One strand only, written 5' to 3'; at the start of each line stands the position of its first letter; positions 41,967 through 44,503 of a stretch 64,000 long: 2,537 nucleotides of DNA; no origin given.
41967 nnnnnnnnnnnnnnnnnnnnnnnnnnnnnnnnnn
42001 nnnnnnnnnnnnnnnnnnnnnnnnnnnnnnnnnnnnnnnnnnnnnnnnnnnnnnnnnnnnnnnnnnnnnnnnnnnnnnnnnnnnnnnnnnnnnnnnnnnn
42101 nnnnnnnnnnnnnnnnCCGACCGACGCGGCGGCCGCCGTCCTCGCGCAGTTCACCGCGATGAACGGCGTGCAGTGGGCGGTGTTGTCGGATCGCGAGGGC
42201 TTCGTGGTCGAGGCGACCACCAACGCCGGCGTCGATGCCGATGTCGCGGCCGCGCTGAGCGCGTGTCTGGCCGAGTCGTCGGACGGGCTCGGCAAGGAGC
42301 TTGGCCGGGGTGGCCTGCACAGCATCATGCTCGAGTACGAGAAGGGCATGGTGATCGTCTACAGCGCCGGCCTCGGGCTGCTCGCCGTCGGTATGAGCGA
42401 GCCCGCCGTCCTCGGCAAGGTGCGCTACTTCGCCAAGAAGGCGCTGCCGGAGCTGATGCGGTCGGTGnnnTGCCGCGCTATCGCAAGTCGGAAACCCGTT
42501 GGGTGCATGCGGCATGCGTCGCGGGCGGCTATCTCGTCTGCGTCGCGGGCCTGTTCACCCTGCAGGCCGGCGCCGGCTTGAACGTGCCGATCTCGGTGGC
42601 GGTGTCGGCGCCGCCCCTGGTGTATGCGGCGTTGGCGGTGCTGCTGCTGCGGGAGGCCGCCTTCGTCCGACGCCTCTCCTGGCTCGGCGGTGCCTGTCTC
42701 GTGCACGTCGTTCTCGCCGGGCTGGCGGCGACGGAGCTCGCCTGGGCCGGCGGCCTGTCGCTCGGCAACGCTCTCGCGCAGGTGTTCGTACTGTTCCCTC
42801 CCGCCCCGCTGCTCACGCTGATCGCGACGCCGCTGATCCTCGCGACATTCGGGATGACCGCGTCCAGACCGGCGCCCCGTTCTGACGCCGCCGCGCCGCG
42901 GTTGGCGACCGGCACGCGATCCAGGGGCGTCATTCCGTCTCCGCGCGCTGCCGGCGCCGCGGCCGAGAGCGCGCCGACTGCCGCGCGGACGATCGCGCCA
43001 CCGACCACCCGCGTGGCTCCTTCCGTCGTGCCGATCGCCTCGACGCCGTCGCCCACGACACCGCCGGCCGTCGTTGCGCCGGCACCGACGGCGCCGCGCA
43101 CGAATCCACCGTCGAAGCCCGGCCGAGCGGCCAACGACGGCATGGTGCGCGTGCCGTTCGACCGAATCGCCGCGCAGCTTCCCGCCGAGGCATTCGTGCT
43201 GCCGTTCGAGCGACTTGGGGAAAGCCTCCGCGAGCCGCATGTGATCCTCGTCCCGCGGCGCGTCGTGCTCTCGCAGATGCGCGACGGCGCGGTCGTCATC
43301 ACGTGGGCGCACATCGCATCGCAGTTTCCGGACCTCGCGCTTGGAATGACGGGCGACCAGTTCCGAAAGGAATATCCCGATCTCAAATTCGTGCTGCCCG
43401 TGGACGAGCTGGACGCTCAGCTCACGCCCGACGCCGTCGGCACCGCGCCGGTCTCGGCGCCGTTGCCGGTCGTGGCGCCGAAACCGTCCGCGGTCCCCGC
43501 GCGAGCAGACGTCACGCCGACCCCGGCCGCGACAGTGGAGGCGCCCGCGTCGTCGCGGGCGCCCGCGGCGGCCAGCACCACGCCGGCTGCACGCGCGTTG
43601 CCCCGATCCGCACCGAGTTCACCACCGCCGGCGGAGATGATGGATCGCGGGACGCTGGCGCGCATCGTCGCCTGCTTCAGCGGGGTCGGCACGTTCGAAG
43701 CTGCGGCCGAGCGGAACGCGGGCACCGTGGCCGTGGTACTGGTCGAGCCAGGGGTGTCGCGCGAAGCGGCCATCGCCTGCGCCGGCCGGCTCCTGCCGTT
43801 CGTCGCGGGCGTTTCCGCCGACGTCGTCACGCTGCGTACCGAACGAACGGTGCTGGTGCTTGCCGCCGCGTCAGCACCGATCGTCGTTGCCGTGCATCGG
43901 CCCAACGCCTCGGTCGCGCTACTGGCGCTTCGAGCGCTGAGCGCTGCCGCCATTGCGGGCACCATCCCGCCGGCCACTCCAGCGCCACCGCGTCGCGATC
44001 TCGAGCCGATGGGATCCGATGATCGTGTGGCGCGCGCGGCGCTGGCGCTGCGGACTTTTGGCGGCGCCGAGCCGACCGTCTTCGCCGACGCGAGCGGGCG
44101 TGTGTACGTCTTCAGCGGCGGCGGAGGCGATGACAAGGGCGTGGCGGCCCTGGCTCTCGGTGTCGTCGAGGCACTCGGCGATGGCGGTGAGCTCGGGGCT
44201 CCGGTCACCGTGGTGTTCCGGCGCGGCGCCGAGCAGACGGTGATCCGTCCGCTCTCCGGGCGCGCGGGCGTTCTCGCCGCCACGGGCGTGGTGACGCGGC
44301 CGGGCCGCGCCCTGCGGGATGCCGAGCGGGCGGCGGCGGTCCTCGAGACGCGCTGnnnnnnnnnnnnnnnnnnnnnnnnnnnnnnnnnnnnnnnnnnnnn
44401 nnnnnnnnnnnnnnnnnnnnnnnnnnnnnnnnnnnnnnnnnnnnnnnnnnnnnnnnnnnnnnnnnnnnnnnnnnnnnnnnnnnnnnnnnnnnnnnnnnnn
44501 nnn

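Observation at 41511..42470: RomR-like receiver and Pro-rich linker ending in a Roadblock domain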

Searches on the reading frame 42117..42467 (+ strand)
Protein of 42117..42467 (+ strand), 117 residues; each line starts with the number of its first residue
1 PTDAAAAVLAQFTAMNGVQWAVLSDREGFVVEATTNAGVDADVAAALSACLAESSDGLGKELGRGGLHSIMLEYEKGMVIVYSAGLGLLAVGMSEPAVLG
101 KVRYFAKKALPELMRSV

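Call 33: search_solved_structures(query=window:42117-42467:+, max_evalue=10, show_alignments=3)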
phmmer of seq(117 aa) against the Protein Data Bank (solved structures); distinct sequences matched with E-value up to 10: 12.
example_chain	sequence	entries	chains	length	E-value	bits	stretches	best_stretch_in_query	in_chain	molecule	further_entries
9jue_D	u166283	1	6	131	1.3e-05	28.9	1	4-113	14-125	Roadblock/LC7 domain protein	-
3t1s_A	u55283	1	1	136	3.2e-05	27.6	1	2-115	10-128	Gliding protein MglB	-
7yh1_D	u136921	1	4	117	3.5e-05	27.5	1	8-111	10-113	Roadblock/LC7 domain protein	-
3t1r_A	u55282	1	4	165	5.8e-05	26.8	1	2-115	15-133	Gliding protein MglB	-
3t1x_A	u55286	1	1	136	8.7e-05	26.2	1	2-115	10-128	Gliding protein MglB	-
3t12_B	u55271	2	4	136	0.00011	25.8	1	3-111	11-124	Gliding protein MglB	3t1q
1j3w_A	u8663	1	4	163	0.00014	25.6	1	2-115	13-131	Giding protein-mglB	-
3leq_A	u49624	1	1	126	0.00056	23.6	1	18-105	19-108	uncharacterized protein cvnB5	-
7f8m_A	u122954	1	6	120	0.0011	22.7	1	8-100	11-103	Robl_LC7 domain-containing protein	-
3cpt_B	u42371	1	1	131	0.2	15.4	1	6-104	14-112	Mitogen-activated protein-binding protein-interacting protein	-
7f8f_A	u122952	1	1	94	1.2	12.9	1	8-81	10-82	Robl_LC7 domain-containing protein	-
1kjn_A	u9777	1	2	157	1.6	12.5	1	1-46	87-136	MTH0777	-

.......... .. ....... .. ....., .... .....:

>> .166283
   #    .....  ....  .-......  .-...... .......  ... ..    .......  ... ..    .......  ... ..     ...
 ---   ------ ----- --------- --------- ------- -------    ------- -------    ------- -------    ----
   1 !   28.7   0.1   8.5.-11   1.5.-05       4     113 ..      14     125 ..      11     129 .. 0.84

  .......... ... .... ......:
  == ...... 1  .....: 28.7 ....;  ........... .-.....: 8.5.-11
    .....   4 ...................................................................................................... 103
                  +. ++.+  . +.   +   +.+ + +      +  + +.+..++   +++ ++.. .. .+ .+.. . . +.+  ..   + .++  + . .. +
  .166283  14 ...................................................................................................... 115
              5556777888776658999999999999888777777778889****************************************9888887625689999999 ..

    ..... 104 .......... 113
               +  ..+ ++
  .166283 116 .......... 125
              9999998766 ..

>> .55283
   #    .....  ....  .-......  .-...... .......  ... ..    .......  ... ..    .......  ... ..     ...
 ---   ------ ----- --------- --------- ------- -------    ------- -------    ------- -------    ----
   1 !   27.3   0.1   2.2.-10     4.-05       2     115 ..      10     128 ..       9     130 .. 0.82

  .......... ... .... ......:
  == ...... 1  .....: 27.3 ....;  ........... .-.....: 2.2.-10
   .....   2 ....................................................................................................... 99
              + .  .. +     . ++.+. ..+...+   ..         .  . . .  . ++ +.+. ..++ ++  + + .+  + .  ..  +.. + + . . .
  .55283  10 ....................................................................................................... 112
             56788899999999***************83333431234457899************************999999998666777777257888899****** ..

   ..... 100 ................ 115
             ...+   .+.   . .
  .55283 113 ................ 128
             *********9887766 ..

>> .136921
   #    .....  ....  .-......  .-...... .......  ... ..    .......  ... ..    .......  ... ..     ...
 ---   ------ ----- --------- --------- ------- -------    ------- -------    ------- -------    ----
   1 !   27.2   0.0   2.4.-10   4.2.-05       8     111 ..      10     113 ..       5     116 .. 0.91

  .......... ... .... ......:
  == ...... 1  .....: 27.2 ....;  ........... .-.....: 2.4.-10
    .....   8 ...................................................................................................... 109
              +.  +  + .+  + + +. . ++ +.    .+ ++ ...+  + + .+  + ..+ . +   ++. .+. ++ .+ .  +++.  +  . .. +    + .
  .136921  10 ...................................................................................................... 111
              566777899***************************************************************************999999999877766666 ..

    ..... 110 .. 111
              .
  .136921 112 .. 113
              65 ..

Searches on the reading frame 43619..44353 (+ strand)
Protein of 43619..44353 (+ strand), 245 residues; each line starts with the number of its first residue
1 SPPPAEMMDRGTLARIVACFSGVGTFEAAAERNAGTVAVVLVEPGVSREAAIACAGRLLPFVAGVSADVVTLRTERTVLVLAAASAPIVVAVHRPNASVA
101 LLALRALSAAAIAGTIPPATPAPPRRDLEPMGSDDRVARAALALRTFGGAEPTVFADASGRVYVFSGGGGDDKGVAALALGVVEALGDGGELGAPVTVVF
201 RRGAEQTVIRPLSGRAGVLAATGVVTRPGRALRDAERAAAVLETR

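Call 72: predict_structure(alignment_id=A3)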
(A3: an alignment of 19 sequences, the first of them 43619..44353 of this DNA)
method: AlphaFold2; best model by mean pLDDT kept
length: 245 residues; sequences in the alignment: 19
mean_pLDDT: 90.3   pTM: 0.88
mean pLDDT of the five models: 90.3, 89.2, 89.0, 88.4, 88.1
residues with pLDDT >= 90: 188; 70-90: 40; 50-70: 12; < 50: 5
segments of 3 or more residues with pLDDT < 50: 1-5
pLDDT, mean of each block of 10 residues (from residue 1): 60 95 93 89 95 94 92 96 91 85 95 75 80 94 91 93 90 95 94 96 95 92 93 96 89
secondary structure, 60 per line:
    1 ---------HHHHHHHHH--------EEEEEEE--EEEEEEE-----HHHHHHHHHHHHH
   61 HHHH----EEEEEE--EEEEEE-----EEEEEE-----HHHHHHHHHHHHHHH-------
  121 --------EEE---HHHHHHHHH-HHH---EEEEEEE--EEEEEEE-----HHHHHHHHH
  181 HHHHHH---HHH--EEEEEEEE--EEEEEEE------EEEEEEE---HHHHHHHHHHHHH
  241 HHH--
elements in order: H10-18 E27-33 E36-42 H48-64 E69-74 E77-82 E88-93 H99-113 E129-131 H135-143 E151-157 E160-166 H172-186 E195-202 E205-211 E218-224 H228-243

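Call 75: fold_search(model_id=the predicted structure, library=pdb)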
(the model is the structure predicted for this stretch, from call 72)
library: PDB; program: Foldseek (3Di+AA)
matches with E <= 10: 439; with E <= 0.001: 0
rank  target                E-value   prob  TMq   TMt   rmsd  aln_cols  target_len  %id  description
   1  2r5v_B                6.0e-02  0.06  0.11  0.09  20.5       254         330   12  Hydroxymandelate Synthase Crystal Structure (released 2008-03-18)
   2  7x7l_B                6.4e-02  0.12  0.15  0.12  15.1       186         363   16  Crystal structure of ZmHPPD-Y13161 complex (released 2022-06-01)
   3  3zgj_A                6.4e-02  0.05  0.10  0.09  17.8       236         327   11  S221M V223F Y359A mutant of 4-Hydroxymandelate synthase from Streptomyces coelicolor (released 2013-10-30)
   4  1sp8_C                8.5e-02  0.09  0.15  0.11  15.4       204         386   15  4-Hydroxyphenylpyruvate Dioxygenase (released 2004-09-21)
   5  3zgj_B                9.0e-02  0.05  0.11  0.09  18.9       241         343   12  S221M V223F Y359A mutant of 4-Hydroxymandelate synthase from Streptomyces coelicolor (released 2013-10-30)
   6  7x7l_A                1.0e-01  0.10  0.15  0.12  15.1       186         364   15  Crystal structure of ZmHPPD-Y13161 complex (released 2022-06-01)
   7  1t47_A                1.1e-01  0.08  0.12  0.10  14.8       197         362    9  Structure of fe2-HPPD bound to NTBC (released 2004-06-15)
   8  6hjm_C                1.3e-01  0.91  0.33  0.57   5.7       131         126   14  Myxococcus xanthus MglB (released 2019-12-04)
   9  8im3_E                1.3e-01  0.07  0.13  0.10  14.6       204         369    7  Crystal structure of human HPPD complexed with compound a10 (released 2023-10-18)
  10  9g42_A                1.5e-01  0.15  0.16  0.03  13.2       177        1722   11  Mouse Teneurin2 dimer variant A0B0 (released 2026-01-21)
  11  7x7l_D                1.5e-01  0.11  0.17  0.13  14.9       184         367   16  Crystal structure of ZmHPPD-Y13161 complex (released 2022-06-01)
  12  5y3a_G                1.6e-01  0.89  0.30  0.60   3.6       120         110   18  Crystal structure of Ragulator complex (p18 49-161) (released 2017-12-27)
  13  6hjm_B                1.7e-01  0.87  0.32  0.56   5.6       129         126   13  Myxococcus xanthus MglB (released 2019-12-04)
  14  7x7l_C                1.7e-01  0.10  0.16  0.12  15.0       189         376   16  Crystal structure of ZmHPPD-Y13161 complex (released 2022-06-01)
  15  8im2_D                1.9e-01  0.06  0.12  0.10  15.0       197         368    8  Crystal structure of human HPPD complexed with NTBC (released 2023-10-18)
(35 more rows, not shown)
